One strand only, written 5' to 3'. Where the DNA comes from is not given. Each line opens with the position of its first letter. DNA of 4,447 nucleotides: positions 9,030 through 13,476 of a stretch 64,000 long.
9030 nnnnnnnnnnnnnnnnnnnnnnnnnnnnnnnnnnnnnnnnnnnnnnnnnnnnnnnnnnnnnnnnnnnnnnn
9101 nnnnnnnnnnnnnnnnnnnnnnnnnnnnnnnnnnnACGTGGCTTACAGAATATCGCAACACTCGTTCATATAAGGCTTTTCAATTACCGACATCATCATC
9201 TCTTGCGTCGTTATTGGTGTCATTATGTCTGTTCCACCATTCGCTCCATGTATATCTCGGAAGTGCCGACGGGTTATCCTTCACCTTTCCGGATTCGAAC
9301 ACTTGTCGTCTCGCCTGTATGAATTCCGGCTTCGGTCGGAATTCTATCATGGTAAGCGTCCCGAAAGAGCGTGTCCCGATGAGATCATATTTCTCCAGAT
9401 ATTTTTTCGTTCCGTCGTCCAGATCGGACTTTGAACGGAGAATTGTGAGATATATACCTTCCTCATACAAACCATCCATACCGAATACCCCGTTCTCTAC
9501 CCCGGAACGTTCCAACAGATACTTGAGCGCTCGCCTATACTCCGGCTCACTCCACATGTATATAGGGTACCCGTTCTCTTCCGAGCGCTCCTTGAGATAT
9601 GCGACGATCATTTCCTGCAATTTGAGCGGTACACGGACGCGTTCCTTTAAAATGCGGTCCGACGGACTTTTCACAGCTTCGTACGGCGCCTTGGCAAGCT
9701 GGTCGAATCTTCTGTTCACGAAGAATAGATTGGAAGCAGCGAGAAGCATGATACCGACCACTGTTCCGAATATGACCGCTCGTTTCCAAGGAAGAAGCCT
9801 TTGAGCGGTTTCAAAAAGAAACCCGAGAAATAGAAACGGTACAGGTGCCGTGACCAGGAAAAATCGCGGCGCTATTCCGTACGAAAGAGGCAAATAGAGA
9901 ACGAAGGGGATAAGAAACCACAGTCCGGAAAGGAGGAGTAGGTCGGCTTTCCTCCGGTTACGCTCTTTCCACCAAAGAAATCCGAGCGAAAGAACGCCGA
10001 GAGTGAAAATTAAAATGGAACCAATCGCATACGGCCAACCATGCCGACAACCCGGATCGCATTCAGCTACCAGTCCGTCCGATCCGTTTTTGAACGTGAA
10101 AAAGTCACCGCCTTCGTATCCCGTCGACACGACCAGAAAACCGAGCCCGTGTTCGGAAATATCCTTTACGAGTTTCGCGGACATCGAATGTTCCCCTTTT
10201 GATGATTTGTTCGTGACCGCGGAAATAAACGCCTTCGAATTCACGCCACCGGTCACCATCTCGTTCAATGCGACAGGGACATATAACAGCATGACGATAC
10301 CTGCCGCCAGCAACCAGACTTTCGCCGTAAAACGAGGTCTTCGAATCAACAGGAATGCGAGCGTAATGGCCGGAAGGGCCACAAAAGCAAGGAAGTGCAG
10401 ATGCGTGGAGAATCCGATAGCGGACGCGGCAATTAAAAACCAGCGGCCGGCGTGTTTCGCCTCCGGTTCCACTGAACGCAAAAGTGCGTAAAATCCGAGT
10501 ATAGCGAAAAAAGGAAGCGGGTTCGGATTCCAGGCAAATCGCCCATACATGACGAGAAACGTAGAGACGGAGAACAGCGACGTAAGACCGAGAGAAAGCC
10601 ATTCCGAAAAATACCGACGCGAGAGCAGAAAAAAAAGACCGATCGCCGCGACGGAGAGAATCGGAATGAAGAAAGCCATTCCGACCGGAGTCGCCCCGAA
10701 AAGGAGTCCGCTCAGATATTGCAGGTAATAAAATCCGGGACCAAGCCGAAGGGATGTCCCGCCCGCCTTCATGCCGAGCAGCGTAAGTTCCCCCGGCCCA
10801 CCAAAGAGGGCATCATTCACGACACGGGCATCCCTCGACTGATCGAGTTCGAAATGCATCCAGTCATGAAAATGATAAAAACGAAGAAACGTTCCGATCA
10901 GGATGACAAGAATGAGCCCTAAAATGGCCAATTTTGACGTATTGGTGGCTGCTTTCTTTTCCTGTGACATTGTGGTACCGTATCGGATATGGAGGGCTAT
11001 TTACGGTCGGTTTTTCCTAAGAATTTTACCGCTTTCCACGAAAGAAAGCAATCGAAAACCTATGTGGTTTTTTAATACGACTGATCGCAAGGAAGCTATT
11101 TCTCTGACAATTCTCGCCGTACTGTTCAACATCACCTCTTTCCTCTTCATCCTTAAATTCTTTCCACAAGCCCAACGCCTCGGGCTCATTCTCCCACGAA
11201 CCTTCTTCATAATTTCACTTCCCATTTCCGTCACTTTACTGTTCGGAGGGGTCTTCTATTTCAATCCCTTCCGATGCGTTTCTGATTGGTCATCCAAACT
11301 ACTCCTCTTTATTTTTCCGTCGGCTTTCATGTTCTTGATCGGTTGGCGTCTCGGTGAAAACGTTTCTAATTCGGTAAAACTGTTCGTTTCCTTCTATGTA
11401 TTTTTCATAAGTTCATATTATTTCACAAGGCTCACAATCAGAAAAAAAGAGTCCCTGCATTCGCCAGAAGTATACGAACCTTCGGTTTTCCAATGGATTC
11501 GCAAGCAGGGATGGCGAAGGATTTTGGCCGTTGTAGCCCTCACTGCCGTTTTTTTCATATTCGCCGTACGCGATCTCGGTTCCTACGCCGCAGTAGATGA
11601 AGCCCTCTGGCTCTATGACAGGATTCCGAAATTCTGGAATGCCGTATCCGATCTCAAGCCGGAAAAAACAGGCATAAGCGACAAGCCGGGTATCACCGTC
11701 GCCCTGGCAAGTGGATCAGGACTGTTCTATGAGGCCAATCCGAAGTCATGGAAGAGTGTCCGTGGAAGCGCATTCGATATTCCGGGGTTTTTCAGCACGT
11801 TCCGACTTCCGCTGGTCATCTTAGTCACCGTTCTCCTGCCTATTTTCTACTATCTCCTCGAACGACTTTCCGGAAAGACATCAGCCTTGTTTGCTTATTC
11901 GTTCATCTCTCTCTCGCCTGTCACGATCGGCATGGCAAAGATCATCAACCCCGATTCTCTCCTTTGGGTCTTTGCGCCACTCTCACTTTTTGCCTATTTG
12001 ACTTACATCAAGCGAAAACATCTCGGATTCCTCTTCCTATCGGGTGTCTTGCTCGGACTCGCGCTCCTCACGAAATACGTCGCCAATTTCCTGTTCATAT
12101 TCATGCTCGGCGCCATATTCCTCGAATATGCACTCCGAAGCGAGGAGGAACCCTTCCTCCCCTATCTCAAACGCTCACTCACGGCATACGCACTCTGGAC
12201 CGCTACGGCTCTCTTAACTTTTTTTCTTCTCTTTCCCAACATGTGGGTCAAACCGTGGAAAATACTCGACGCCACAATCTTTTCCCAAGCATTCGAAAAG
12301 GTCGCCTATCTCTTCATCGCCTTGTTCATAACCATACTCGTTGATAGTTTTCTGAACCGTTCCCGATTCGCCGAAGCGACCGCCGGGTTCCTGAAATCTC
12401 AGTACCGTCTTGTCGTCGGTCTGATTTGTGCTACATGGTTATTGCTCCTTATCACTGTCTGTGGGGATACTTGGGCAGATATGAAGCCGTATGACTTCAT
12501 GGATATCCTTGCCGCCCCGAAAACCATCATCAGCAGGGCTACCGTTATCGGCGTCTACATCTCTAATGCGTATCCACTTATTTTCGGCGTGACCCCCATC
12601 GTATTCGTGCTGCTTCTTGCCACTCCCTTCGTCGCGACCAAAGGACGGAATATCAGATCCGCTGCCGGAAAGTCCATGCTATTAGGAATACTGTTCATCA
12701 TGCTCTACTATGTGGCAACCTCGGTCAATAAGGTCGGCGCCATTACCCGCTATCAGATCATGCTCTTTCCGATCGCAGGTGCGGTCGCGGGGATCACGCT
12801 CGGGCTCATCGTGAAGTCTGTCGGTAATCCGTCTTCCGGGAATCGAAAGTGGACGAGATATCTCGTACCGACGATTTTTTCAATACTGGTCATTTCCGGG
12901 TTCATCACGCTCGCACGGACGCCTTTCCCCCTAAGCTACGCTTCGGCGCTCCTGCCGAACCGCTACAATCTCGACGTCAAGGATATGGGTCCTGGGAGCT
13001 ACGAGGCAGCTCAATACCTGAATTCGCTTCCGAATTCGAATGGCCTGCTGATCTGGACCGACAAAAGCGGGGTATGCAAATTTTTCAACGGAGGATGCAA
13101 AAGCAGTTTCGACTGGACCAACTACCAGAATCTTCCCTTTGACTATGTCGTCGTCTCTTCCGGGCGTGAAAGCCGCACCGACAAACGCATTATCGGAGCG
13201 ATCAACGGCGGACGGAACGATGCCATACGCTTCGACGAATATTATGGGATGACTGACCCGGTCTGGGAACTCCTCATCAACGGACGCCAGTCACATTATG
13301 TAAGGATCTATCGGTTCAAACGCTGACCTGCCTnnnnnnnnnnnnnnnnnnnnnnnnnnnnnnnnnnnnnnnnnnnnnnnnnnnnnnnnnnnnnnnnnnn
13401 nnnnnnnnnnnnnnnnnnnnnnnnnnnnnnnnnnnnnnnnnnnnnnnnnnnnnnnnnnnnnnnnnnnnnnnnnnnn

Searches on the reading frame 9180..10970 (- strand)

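Call 30: search_protein_families(library=pfam, proteins=[window:9180-10970:-], max_evalue=0.00001)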
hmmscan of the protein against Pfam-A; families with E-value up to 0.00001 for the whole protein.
window:9180-10970:- (596 aa): 1 family
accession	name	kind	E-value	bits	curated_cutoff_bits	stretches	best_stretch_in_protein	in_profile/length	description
PF13231.12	PMT_2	-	5.6e-11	43.3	26.1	1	78-233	4-157/160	Dolichyl-phosphate-mannose-protein mannosyltransferase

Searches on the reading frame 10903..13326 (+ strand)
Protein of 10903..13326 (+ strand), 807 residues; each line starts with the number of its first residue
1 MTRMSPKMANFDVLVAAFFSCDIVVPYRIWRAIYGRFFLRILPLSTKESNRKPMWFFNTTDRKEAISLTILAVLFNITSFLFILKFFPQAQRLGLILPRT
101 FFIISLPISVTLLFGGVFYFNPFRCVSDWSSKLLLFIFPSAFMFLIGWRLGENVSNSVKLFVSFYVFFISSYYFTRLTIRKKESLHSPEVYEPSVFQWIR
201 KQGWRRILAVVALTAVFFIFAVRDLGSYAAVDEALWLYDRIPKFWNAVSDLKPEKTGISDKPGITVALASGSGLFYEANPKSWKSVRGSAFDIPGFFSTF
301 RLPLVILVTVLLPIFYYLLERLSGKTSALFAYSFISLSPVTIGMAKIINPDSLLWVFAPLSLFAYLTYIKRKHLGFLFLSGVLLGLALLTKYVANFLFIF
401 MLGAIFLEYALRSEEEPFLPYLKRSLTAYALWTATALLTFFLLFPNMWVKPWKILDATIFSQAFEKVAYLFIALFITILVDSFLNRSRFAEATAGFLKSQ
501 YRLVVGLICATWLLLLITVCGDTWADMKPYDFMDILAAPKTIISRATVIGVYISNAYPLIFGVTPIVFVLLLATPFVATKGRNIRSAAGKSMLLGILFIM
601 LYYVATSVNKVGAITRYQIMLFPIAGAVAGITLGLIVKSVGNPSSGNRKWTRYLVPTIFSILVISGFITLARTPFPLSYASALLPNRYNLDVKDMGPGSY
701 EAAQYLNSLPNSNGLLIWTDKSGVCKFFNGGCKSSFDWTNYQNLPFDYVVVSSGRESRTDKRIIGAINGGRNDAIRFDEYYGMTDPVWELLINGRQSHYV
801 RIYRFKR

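Call 30: search_protein_families(library=pfam, proteins=[window:10903-13326:+], max_evalue=0.00001)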
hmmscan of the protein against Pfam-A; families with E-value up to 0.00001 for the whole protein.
window:10903-13326:+ (807 aa): 1 family
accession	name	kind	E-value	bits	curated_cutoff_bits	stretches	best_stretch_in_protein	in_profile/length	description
PF13231.12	PMT_2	-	2e-09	38.3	26.1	1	300-422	24-145/160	Dolichyl-phosphate-mannose-protein mannosyltransferase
